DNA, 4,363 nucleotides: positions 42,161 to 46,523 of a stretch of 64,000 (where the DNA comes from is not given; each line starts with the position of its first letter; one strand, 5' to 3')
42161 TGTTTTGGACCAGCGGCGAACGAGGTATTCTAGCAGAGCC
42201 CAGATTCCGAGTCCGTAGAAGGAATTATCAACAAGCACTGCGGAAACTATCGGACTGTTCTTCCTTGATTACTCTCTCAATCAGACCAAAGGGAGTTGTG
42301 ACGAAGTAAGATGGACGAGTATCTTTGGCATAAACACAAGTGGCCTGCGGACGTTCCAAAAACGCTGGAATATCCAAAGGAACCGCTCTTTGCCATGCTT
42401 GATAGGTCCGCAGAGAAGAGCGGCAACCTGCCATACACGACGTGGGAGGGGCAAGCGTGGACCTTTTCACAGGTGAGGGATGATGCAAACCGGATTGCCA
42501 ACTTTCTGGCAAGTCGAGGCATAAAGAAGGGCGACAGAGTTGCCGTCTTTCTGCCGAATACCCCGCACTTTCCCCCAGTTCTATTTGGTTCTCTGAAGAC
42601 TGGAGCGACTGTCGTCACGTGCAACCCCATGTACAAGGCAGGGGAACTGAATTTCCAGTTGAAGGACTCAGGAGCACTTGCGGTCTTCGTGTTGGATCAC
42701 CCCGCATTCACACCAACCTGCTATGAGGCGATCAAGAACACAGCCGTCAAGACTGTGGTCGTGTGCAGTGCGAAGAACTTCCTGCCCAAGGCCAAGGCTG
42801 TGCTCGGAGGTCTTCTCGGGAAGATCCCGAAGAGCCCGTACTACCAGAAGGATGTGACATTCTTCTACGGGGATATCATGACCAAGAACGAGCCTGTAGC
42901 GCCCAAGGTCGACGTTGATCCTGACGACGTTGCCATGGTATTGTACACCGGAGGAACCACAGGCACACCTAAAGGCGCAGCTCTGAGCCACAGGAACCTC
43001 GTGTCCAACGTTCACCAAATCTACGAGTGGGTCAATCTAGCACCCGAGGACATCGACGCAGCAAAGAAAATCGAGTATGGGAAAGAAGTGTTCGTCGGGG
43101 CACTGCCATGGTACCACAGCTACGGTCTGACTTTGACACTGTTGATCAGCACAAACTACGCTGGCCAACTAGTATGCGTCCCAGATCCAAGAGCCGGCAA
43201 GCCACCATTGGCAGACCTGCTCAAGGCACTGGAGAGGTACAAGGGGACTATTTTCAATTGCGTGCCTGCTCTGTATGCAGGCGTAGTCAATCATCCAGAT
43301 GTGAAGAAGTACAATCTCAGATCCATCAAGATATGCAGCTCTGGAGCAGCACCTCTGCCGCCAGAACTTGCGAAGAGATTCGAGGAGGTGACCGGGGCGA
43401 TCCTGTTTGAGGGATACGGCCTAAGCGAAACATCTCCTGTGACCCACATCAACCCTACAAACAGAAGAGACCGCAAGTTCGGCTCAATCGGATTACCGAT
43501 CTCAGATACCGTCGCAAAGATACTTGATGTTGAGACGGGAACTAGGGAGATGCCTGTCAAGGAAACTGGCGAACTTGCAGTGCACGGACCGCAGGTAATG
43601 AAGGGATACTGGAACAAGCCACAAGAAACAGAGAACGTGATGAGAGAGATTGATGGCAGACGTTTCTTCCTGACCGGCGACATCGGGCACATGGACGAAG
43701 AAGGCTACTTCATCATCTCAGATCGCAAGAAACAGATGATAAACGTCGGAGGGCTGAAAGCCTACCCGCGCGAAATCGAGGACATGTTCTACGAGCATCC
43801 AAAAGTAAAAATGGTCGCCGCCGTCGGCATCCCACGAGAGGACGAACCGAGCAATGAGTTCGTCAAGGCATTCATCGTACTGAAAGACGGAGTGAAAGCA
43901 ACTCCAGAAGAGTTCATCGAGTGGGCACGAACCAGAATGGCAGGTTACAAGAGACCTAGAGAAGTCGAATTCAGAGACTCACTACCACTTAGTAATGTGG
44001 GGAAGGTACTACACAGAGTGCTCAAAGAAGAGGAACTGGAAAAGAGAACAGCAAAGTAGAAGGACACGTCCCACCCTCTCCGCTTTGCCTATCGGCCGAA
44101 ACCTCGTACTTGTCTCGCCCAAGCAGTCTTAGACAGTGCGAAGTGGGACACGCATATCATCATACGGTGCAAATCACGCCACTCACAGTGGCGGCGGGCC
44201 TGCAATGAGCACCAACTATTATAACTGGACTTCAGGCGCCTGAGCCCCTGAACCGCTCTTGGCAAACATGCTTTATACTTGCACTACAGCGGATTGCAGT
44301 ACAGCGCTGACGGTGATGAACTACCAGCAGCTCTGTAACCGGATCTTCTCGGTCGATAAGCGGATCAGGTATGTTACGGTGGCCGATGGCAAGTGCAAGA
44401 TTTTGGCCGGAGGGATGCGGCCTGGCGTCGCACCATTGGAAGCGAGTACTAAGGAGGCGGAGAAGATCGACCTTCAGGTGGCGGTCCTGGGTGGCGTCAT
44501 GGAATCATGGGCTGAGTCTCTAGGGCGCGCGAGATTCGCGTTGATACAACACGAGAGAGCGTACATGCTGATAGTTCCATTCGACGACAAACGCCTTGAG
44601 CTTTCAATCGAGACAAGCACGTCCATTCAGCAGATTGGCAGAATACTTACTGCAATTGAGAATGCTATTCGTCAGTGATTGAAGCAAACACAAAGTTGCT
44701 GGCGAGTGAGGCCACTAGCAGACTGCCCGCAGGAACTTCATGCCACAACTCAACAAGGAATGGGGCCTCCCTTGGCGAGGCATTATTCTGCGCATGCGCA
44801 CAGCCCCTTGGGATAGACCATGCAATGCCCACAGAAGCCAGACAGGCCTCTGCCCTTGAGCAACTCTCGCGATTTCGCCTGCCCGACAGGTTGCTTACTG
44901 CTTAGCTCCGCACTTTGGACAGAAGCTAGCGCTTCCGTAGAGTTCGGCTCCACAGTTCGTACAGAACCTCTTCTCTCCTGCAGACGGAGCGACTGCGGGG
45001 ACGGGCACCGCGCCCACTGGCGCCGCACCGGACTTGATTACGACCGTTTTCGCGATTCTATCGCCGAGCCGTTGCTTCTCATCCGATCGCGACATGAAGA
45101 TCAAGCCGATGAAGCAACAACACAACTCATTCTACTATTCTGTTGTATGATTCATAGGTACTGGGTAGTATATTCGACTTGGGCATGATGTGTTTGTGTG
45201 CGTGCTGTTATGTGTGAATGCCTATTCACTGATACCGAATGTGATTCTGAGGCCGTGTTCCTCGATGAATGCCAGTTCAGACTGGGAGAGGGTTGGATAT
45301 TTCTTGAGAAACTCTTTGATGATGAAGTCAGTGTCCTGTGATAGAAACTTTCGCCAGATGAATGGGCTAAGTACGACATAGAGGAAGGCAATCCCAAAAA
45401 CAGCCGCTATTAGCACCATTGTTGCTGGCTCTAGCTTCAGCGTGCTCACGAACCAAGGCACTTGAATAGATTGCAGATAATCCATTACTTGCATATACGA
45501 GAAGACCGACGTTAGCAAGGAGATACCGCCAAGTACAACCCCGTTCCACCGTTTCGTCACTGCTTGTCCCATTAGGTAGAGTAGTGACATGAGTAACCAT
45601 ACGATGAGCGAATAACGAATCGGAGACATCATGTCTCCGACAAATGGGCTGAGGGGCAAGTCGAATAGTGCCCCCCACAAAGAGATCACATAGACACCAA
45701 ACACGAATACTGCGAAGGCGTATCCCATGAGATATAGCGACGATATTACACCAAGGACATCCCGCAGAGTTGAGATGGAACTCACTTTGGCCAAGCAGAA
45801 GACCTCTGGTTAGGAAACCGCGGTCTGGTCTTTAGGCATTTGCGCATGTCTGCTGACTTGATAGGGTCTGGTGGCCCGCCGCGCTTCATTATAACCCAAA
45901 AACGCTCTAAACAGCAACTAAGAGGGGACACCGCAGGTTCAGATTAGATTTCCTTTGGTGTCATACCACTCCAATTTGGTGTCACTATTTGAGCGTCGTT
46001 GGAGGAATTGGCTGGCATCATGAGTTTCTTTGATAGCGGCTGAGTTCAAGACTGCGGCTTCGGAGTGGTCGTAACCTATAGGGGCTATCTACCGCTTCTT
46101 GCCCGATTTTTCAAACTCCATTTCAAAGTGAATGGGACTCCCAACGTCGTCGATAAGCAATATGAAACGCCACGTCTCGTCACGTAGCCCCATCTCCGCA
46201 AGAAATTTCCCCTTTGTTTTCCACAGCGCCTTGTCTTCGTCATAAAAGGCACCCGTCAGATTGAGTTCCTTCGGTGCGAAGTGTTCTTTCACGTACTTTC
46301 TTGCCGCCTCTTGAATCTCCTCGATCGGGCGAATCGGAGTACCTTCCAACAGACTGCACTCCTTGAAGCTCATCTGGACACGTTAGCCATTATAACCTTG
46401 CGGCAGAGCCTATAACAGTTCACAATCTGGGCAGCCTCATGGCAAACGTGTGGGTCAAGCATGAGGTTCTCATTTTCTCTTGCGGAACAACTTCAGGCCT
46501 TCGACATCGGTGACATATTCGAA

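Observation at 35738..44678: Glycyl radical enzyme with no activase in sight, adjacent to an HgdC-type activator, two HgdA/B-like dehydratase subunits and an acyl-CoA ligase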

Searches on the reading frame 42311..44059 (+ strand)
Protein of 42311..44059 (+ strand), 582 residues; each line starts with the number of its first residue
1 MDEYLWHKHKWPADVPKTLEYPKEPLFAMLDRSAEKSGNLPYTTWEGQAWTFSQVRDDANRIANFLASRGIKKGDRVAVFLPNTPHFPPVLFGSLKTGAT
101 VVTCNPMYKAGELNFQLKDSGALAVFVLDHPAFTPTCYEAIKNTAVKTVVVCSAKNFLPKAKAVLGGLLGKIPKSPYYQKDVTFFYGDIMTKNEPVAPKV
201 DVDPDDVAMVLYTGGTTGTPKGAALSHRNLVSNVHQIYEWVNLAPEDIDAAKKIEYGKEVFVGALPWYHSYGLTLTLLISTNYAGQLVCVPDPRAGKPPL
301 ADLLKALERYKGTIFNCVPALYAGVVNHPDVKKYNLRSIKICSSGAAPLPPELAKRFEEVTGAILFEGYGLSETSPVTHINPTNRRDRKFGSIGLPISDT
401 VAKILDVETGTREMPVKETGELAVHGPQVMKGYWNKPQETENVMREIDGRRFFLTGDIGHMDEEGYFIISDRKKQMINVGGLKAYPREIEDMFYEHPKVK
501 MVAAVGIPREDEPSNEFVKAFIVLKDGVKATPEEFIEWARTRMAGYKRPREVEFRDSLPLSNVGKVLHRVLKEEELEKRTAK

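Call 3: search_protein_families(library=pfam, proteins=[window:42311-44059:+])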
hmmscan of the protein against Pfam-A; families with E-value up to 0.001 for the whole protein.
window:42311-44059:+ (582 aa): 2 families
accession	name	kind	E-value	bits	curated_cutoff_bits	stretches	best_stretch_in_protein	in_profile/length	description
PF00501.34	AMP-binding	-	3.7e-92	309.5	29.9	1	30-434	1-384/384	AMP-binding enzyme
PF13193.12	AMP-binding_C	-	4.9e-16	59.9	24.5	1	488-565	1-76/76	AMP-binding enzyme C-terminal domain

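Call 9: search_protein_families(library=ncbifam, proteins=[window:42311-44059:+], max_evalue=0.00001)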
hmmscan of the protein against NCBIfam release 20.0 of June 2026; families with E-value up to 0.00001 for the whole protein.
window:42311-44059:+ (582 aa): 105 families (the best 25 are shown)
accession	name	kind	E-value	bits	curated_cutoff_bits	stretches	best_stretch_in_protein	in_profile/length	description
NF006181.0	PRK08314.1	subfamily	4.4e-136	454.4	705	1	7-580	7-559/563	long-chain-fatty-acid--CoA ligase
NF005463.0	PRK07059.1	subfamily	6.9e-136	453.9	869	1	5-574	4-555/557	long-chain-fatty-acid--CoA ligase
NF005220.0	PRK06710.1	equivalog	4.3e-128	427.9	1116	1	6-579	7-557/563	long-chain-fatty-acid--CoA ligase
NF004114.0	PRK05605.1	equivalog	3.6e-127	425.1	766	1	9-578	19-572/575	long-chain-fatty-acid--CoA ligase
NF004229.0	PRK05677.1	subfamily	9.6e-124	413.9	879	1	6-581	5-561/563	long-chain-fatty-acid--CoA ligase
NF006523.0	PRK08974.1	equivalog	1.9e-121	406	884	1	6-580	5-558/561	long-chain-fatty-acid--CoA ligase FadD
NF004837.0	PRK06187.1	subfamily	4.4e-118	394.8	476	1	27-579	11-526/531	long-chain-fatty-acid--CoA ligase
NF006442.0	PRK08751.1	equivalog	1.3e-116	390.3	1023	1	30-573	31-556/560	long-chain fatty acid--CoA ligase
NF009139.0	PRK12492.1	equivalog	8.9e-108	361.1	1018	1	5-573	5-560/562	long-chain-fatty-acid--CoA ligase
NF004822.0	PRK06178.1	equivalog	5.8e-97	325.6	782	1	7-574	18-566/571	acyl-CoA synthetase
TIGR03205.1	pimA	equivalog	3.2e-92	309.7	705.6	1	26-568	23-537/541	dicarboxylate--CoA ligase PimA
NF005714.0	PRK07529.1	subfamily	3.5e-92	309.8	632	1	46-579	60-580/640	acyl-CoA synthetase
NF006182.0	PRK08316.1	subfamily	5e-91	305.7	663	1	26-574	13-516/523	fatty acyl-CoA synthetase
NF009233.0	PRK12583.1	subfamily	5.7e-86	289.1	832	1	47-578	43-553/558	fatty acid CoA ligase family protein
NF005702.0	PRK07514.1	subfamily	4.2e-83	279.4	558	2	192-574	144-499/506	malonyl-CoA synthase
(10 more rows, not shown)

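Call 46: search_solved_structures(query=window:42311-44059:+, max_evalue=1e-60)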
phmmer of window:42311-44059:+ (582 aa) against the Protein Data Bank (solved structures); distinct sequences matched with E-value up to 1e-60: 7.
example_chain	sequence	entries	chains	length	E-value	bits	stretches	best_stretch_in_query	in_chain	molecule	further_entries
3g7s_A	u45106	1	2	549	1.3e-71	244.9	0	197-577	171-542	Long-chain-fatty-acid--CoA ligase (FadD-1)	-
3a9u_A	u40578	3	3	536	4.5e-67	229.9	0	185-574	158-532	4-coumarate--CoA ligase | 4-coumarate:CoA ligase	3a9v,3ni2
8weu_A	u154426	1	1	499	2.3e-65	224.3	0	200-569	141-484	Fatty-acyl-CoA synthase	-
8wev_A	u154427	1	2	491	2.6e-65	224.1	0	200-568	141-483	Feruloyl-CoA Synthetase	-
5bsm_A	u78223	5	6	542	6.5e-63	216.2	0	189-572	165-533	4-coumarate--CoA ligase 2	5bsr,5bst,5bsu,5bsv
5bsw_A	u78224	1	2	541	7.8e-63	215.9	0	189-572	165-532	4-coumarate--CoA ligase 2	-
5u95_A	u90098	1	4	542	4.4e-62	213.4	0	189-572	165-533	4-coumarate--CoA ligase 2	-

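Call 53: find_encoding_contigs(protein=window:42311-44059:+, flank=10000, max_places=3)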
Protein window:42311-44059:+ (582 aa): no gene with exactly this product is on record in the collection.

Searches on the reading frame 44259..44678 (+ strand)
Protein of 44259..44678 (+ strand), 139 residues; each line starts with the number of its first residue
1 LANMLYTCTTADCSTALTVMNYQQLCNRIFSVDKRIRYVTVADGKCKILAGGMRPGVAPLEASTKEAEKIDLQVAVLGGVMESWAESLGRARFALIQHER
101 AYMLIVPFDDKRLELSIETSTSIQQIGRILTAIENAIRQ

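Call 3: search_protein_families(library=pfam, proteins=[window:44259-44678:+])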
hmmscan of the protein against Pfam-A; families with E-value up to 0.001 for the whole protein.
window:44259-44678:+ (139 aa): 0 families

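Call 9: search_protein_families(library=ncbifam, proteins=[window:44259-44678:+], max_evalue=0.00001)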
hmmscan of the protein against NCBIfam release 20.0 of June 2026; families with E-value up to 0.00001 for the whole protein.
window:44259-44678:+ (139 aa): 0 families

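Call 73: search_protein_families(library=pfam, proteins=[window:44259-44678:+], max_evalue=1)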
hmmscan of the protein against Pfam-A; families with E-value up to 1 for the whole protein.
window:44259-44678:+ (139 aa): 0 families

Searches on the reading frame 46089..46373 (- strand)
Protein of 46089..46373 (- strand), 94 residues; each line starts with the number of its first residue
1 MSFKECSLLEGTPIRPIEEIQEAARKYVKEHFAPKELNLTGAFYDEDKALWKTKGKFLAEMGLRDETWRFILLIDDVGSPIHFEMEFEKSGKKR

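Call 73: search_protein_families(library=pfam, proteins=[window:46089-46373:-], max_evalue=1)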
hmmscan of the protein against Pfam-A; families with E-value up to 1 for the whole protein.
window:46089-46373:- (94 aa): 1 family
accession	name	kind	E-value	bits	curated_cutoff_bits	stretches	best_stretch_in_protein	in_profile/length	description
PF23973.1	DUF7299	-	0.15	12.6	27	1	33-58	30-55/77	Family of unknown function (DUF7299)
